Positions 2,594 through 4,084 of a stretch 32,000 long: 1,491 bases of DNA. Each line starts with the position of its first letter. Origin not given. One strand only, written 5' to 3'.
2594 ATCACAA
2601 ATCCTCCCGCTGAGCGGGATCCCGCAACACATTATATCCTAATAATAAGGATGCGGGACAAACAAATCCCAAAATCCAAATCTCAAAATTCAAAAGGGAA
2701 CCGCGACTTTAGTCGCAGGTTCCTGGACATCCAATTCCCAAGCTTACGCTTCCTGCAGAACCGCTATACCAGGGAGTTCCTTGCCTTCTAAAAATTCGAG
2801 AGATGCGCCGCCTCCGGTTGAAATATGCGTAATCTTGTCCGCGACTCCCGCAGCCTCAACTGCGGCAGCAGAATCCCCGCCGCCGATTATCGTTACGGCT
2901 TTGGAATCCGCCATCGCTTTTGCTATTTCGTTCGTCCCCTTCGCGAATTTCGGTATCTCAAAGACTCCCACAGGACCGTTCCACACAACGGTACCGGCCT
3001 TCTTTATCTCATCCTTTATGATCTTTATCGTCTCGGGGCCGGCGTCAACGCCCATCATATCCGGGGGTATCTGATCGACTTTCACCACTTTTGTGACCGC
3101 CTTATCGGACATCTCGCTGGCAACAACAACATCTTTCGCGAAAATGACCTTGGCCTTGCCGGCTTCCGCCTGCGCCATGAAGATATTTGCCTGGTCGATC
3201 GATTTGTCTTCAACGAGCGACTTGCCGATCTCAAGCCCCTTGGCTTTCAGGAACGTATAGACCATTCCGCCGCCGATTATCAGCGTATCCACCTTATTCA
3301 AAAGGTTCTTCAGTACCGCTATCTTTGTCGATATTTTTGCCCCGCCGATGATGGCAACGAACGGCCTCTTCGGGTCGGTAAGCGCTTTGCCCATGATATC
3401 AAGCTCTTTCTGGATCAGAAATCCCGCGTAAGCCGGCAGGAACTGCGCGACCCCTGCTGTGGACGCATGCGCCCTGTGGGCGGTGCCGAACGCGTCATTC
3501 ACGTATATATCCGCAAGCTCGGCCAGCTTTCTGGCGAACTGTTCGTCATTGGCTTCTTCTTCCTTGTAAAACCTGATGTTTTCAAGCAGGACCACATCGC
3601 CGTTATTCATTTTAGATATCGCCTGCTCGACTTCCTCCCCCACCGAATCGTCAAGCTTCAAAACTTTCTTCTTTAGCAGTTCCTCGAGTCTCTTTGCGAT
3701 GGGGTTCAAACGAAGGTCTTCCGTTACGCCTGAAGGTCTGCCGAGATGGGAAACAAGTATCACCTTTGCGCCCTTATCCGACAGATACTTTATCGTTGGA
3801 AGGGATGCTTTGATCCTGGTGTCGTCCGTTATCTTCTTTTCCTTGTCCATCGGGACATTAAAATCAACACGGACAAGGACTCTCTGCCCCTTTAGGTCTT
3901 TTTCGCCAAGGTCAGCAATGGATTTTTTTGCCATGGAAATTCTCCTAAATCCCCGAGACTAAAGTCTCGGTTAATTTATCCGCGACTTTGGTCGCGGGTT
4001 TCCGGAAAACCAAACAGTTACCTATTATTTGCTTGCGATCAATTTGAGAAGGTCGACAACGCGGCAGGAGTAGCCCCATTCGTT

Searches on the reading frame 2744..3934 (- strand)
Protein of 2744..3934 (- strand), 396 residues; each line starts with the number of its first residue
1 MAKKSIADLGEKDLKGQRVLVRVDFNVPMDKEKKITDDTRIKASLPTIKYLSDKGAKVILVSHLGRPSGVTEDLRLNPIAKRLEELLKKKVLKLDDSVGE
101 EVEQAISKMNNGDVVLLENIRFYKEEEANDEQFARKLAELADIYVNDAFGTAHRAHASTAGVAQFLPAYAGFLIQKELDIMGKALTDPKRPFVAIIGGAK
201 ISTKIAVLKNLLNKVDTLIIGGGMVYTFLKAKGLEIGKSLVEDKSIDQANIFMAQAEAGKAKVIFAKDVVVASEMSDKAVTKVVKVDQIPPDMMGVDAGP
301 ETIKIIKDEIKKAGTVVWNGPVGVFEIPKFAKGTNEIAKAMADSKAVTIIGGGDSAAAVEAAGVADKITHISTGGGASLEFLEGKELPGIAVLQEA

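Call 20: search_protein_families(library=pfam, proteins=[window:2744-3934:-], max_evalue=0.001)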
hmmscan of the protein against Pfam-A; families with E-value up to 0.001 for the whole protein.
window:2744-3934:- (396 aa): 1 family
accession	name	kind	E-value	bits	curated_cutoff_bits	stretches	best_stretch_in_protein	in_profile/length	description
PF00162.24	PGK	-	5.8e-165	549.3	27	1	12-385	4-379/379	Phosphoglycerate kinase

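Call 62: list_cluster_members(proteins=[window:2744-3934:-, P0006, P0164, P0174, P0034, P0013, P0017, P0008, P0009, P0075])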
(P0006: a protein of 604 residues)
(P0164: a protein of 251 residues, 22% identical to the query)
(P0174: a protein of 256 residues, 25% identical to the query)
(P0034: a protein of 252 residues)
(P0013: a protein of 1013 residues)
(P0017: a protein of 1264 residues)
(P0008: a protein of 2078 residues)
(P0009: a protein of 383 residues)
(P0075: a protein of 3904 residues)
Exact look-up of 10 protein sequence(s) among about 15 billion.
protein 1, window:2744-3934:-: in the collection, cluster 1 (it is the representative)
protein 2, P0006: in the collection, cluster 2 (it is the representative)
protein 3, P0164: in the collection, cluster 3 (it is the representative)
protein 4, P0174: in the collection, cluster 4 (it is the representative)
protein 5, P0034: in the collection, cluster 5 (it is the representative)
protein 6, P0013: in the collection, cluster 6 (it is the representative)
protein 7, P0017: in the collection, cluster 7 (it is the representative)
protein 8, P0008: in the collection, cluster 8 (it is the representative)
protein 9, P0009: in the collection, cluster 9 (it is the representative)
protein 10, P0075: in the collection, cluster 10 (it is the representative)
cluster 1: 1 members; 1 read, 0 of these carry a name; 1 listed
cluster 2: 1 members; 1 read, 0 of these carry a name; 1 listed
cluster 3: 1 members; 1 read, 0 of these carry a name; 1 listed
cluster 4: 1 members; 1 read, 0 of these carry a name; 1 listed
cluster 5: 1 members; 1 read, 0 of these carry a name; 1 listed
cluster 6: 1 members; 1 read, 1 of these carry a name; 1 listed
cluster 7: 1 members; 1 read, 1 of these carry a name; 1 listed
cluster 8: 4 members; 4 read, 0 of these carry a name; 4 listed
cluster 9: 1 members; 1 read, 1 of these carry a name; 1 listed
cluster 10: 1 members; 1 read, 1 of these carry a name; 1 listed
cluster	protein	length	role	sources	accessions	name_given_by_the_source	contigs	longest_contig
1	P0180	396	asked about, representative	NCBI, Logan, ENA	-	-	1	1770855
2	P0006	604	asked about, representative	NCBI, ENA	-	-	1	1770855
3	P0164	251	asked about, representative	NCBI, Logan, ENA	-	-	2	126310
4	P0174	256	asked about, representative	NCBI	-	-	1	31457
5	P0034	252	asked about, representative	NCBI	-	-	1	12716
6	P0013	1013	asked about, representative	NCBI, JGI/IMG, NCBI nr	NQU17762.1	MAG: hypothetical protein HQ564_06805 [Candidatus Saganbacteria bacterium] | hypothetical protein [Candidatus Saganbacteria bacterium]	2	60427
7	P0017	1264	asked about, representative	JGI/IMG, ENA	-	hypothetical protein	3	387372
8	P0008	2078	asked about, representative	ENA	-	-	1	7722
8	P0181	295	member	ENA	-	-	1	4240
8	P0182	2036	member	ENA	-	-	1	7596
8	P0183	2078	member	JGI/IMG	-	-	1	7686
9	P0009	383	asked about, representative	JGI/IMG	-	hypothetical protein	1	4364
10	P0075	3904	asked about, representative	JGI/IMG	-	Notch 1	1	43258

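Call 63: find_encoding_contigs(protein=P0180, flank=1000, max_places=2)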
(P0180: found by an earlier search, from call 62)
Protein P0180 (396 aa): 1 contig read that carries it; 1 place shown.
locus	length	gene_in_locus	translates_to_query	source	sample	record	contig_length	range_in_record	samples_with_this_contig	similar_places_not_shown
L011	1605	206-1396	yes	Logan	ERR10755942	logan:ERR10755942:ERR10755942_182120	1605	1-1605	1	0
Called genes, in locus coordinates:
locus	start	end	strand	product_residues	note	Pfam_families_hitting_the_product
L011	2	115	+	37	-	?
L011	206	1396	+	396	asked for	PF00162:PGK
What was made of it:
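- Tried and rejected: Its proteins sit on a 1,770,855-bp NCBI/ENA contig with no name attached (calls 62, 63).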
